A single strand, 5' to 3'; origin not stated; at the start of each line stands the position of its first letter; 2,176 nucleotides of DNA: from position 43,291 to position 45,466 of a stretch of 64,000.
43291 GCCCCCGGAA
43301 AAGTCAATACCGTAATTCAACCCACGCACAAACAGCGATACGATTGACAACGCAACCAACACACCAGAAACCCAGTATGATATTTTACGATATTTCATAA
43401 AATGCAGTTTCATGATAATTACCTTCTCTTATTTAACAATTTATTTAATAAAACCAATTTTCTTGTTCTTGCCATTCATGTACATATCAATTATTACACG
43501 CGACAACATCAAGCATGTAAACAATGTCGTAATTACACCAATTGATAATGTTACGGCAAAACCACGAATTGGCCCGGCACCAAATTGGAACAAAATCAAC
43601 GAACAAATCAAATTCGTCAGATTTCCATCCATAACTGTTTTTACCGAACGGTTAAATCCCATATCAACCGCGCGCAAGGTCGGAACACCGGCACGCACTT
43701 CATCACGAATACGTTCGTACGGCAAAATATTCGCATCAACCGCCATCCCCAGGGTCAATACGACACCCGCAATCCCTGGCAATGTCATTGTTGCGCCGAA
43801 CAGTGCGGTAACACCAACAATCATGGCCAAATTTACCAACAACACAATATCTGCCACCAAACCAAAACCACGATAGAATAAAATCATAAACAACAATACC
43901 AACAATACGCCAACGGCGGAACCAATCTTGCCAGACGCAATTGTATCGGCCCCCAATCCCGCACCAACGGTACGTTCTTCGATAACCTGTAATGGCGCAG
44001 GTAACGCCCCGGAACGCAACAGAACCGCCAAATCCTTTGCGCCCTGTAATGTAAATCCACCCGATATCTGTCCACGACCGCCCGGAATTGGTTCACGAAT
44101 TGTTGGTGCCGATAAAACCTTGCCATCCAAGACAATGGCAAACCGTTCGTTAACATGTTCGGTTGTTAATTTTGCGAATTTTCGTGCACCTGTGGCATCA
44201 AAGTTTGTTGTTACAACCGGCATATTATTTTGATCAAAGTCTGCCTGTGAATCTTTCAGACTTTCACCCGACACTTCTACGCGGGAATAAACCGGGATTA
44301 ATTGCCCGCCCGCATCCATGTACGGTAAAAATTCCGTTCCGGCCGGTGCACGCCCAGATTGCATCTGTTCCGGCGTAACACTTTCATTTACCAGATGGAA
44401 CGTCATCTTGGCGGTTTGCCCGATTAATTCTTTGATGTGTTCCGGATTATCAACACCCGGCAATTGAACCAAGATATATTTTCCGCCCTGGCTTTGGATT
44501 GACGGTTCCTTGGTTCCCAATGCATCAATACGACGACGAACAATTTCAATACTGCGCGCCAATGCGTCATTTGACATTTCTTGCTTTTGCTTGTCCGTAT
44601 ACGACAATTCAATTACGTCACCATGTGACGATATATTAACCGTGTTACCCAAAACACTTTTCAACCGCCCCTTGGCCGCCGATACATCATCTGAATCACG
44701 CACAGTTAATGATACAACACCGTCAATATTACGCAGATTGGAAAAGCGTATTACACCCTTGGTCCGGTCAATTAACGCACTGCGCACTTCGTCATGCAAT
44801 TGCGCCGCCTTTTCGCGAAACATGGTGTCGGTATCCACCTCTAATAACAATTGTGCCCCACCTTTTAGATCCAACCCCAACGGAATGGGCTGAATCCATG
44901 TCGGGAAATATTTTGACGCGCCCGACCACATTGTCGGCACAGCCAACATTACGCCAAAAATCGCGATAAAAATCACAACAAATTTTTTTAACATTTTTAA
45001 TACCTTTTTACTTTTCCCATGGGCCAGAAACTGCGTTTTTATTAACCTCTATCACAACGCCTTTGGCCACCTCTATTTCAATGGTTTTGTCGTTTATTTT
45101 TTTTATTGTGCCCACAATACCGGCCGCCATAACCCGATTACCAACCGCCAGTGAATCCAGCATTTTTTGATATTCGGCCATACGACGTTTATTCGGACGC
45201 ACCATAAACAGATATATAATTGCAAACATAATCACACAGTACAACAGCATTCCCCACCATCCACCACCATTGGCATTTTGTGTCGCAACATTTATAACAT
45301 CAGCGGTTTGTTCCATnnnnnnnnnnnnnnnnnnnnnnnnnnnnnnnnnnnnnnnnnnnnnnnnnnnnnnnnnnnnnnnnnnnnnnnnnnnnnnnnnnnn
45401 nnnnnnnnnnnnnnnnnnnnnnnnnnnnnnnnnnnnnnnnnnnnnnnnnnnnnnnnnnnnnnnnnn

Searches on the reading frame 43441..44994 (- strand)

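Call 13: search_protein_families(library=pfam, proteins=[window:43441-44994:-], max_evalue=0.01)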
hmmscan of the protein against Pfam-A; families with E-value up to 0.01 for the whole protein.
window:43441-44994:- (517 aa): 4 families
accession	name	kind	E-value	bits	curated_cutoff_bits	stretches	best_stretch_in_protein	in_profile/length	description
PF22599.2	SecDF_P1_head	-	4e-38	130.2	27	1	222-333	3-114/114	SecDF, P1 head subdomain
PF21760.3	SecD_1st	-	3.8e-25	87.6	27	1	146-204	2-60/60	Protein translocase subunit SecDF, P1 domain, N-terminal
PF02355.23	SecD_SecF_C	-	1.7e-13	50.8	20.5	1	336-505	14-186/189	Protein export membrane protein SecD/SecF, C-terminal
PF07549.19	Sec_GG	-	4.9e-05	23.1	20.3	1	34-56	5-27/28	SecD/SecF GG Motif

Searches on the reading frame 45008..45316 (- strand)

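Call 13: search_protein_families(library=pfam, proteins=[window:45008-45316:-], max_evalue=0.01)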
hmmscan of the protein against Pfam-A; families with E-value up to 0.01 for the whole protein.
window:45008-45316:- (102 aa): 2 families
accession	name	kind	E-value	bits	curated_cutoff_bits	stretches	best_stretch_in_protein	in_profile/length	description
PF02699.20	YajC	-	1.5e-23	82.9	28.2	1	23-97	2-77/78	Preprotein translocase subunit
PF02937.20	COX6C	-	0.0086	16.6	22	0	24-67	23-66/70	Cytochrome c oxidase subunit VIc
